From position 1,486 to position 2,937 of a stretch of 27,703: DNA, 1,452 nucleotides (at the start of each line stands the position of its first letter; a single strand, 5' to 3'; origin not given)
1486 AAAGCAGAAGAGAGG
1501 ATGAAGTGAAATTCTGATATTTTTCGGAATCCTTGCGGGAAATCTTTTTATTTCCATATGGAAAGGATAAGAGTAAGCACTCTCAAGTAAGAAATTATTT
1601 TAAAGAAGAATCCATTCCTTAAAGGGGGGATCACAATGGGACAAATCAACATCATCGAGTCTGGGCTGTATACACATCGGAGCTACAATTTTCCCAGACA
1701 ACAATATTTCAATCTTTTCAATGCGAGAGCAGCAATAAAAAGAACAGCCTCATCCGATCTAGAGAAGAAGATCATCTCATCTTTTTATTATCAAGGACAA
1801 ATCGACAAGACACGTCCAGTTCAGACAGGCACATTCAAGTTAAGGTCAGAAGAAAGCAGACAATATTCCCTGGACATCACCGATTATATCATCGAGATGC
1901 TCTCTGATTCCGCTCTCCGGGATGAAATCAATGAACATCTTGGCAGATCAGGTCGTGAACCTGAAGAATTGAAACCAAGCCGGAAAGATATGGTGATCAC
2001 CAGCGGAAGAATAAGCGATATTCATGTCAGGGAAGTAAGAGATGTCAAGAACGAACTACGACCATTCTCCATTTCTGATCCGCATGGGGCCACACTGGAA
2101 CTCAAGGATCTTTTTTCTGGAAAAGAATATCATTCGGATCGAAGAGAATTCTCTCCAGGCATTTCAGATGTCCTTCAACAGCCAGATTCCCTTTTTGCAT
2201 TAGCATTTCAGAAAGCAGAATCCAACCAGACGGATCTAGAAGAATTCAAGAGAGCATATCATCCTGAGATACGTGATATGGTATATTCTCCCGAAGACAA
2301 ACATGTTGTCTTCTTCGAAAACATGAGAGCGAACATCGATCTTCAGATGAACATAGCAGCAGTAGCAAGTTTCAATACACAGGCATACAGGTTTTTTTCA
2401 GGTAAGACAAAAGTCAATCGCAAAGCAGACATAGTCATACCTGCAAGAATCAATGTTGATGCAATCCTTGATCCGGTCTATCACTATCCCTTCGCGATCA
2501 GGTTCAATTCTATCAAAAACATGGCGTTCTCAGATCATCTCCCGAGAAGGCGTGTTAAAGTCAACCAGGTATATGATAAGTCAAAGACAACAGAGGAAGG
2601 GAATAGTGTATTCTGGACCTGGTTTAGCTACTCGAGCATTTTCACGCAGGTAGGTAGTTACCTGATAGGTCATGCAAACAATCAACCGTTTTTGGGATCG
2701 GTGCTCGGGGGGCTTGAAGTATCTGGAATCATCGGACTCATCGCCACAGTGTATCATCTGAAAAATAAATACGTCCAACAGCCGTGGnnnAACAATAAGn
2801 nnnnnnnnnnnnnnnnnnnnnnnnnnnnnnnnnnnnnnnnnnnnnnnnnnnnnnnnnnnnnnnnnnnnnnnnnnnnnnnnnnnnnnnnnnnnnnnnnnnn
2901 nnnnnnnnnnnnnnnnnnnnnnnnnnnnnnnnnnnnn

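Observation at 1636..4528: Three-gene operon of unrecognisable proteins, candidate novel defence or abortive-infection system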

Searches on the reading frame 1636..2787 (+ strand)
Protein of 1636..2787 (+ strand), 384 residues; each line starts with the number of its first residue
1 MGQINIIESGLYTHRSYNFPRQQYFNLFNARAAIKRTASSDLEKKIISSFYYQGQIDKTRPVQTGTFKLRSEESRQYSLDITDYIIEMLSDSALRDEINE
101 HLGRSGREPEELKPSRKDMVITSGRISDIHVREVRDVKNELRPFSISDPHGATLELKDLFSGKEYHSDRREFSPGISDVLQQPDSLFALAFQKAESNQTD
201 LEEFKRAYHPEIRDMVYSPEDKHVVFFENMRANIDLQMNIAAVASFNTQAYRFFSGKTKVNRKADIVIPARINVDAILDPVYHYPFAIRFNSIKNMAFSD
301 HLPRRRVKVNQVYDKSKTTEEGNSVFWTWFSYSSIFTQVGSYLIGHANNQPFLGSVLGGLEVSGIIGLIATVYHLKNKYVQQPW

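Call 4: search_protein_families(library=pfam, proteins=[window:1636-2787:+], max_evalue=1)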
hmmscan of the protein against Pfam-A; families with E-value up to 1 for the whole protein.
window:1636-2787:+ (384 aa): 0 families

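Call 5: search_protein_families(library=padloc, proteins=[window:1636-2787:+], max_evalue=1)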
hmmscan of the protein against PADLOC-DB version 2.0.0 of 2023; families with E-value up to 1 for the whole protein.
window:1636-2787:+ (384 aa): 0 families

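Call 8: find_homologous_proteins(query=window:1636-2787:+, max_evalue=0.001)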
Query window:1636-2787:+ (384 aa): 1 proteins with E <= 0.001 among 5026 candidates.
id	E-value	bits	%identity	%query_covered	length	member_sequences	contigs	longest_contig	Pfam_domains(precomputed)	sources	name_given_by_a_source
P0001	2.2e-255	865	100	100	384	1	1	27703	-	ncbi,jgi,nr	ncbi:MAG: hypothetical protein GXP63_05370 [DPANN group archaeon]|nr:hypothetical protein [DPANN gro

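Call 19: search_protein_families(library=ncbifam, proteins=[window:1636-2787:+], max_evalue=1)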
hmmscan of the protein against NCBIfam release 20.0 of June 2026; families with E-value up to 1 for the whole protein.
window:1636-2787:+ (384 aa): 0 families
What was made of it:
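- No DNA-binding antitoxin domain or toxin family was detected (calls 4, 5, 19). There is no homology to any pathway family (calls 4, 19).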

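Call 20: search_protein_families(library=phrogs, proteins=[window:1636-2787:+], max_evalue=1)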
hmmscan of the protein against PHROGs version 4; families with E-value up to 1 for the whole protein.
window:1636-2787:+ (384 aa): 0 families

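Call 48: search_dna_similar(query=window:1636-2787:+, collection=plasmids, mode=protein, max_evalue=0.01)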
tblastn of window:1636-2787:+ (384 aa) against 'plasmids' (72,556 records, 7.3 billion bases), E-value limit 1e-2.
No match.

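Call 68: search_protein_representatives(protein=window:1636-2787:+)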
Query: 384 residues. Proteins with E-value up to 0.001 (for the whole library): 1; up to 1e-10: 1; up to 1e-30: 1. The best 1 are listed.
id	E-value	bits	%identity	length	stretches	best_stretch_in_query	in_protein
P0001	6.9e-256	864.8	100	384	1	1-384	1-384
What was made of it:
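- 1636..2790 (+): Gene 1: a 384-aa orphan protein with no Cys. It has a large soluble N-terminal part and a C-terminal membrane anchor. Only a self-hit among 5.8 billion clusters (call 8) and among 1.84 billion representatives by exhaustive phmmer (call 68).
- Closest known: Tail-anchored or C-terminal-transmembrane effectors of abortive-infection systems. Different: Gene 1 has no homologue at all (call 68).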

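Call 76: predict_structure(protein=window:1636-2787:+)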
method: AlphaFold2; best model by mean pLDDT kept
length: 384 residues; sequences in the alignment: 1
mean_pLDDT: 30.9   pTM: 0.18
mean pLDDT of the five models: 30.9, 25.8, 25.4, 25.4, 25.3
residues with pLDDT >= 90: 0; 70-90: 0; 50-70: 0; < 50: 384
segments of 3 or more residues with pLDDT < 50: 1-384
pLDDT, mean of each block of 10 residues (from residue 1): 36 37 42 39 37 31 30 29 31 36 34 25 21 27 33 36 33 32 32 34 36 30 27 25 27 26 26 26 26 25 26 28 25 29 34 33 34 34 30
secondary structure, 60 per line:
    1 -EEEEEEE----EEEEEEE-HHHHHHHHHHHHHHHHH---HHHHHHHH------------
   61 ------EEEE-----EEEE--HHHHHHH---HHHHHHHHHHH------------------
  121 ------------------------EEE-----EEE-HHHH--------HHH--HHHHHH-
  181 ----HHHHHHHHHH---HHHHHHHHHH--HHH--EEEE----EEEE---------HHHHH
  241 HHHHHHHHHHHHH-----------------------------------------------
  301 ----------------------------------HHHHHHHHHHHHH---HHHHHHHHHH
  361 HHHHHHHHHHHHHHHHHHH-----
elements in order: E2-8 E13-19 H21-37 H41-48 E67-70 E76-79 H82-88 H92-102 E145-147 E153-155 H157-160 H174-179 H185-194 H198-207 E215-218 E223-226 H236-253 H335-347 H351-379
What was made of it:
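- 1636..2790 (+): The single-sequence AlphaFold2 model is unusable, with pLDDT 31 (call 76).
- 2686..2754 (+): Predicted transmembrane segment of gene 1 (residues 351-373, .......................). A weaker aromatic-rich hydrophobic stretch lies at about residues 326-346. The low-confidence model places helices at 335-347 and 351-379 (call 76).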

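Call 107: search_solved_structures(query=window:1636-2787:+, max_evalue=10)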
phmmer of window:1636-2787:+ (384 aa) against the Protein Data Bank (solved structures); distinct sequences matched with E-value up to 10: 0.
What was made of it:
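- Tried and rejected: Word-indexed search, exhaustive phmmer, PDB phmmer and plasmid tblastn found only the protein itself (calls 8, 68, 107, 48).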
